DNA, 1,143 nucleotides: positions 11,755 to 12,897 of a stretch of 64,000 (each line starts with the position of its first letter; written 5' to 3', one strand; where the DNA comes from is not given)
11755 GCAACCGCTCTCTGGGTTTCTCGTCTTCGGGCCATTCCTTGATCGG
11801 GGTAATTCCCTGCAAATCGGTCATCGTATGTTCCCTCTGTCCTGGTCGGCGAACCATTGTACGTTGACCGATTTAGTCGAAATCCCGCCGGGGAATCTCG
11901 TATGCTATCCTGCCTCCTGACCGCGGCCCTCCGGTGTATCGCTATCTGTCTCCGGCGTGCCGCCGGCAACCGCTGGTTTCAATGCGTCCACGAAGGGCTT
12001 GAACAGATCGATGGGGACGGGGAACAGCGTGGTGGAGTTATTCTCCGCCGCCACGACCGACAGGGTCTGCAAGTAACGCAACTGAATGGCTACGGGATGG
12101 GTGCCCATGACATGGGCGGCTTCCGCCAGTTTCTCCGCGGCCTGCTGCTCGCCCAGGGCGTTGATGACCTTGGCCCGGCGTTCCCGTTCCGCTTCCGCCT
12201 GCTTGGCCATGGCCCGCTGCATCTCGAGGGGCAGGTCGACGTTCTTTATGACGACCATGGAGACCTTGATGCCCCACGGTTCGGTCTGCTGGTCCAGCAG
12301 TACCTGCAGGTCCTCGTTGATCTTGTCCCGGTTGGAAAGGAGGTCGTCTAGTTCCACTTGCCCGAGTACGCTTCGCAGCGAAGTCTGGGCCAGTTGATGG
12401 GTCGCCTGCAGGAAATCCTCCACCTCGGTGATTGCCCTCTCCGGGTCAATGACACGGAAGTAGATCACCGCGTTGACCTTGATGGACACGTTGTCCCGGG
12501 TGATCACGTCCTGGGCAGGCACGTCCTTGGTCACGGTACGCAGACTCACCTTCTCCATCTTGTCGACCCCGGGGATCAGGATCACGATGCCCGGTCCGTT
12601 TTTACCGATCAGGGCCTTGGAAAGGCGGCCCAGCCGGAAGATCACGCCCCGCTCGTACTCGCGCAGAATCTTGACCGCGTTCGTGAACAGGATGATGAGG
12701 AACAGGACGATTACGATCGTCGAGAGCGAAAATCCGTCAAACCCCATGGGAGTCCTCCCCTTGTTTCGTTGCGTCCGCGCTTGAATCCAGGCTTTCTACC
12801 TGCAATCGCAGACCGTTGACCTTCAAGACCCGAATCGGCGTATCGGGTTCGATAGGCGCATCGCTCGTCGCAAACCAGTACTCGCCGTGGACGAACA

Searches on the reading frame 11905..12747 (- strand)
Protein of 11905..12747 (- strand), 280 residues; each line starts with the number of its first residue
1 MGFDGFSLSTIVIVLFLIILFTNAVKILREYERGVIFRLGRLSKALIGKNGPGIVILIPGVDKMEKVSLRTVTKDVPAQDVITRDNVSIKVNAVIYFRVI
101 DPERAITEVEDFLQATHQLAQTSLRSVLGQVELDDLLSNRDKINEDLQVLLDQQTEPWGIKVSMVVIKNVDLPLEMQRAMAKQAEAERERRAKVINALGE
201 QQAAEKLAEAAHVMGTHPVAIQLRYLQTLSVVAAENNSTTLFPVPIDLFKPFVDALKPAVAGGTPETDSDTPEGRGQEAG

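Call 83: search_protein_families(library=pfam, proteins=[window:11905-12747:-], max_evalue=0.0001)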
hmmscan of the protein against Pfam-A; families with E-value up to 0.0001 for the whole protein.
window:11905-12747:- (280 aa): 2 families
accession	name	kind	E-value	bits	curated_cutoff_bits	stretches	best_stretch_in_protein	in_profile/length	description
PF01145.31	Band_7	-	8.9e-37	127.3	23.6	1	27-199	2-174/176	SPFH domain / Band 7 family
PF13421.11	Band_7_1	-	1e-05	25.7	24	1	93-185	105-208/211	SPFH domain-Band 7 family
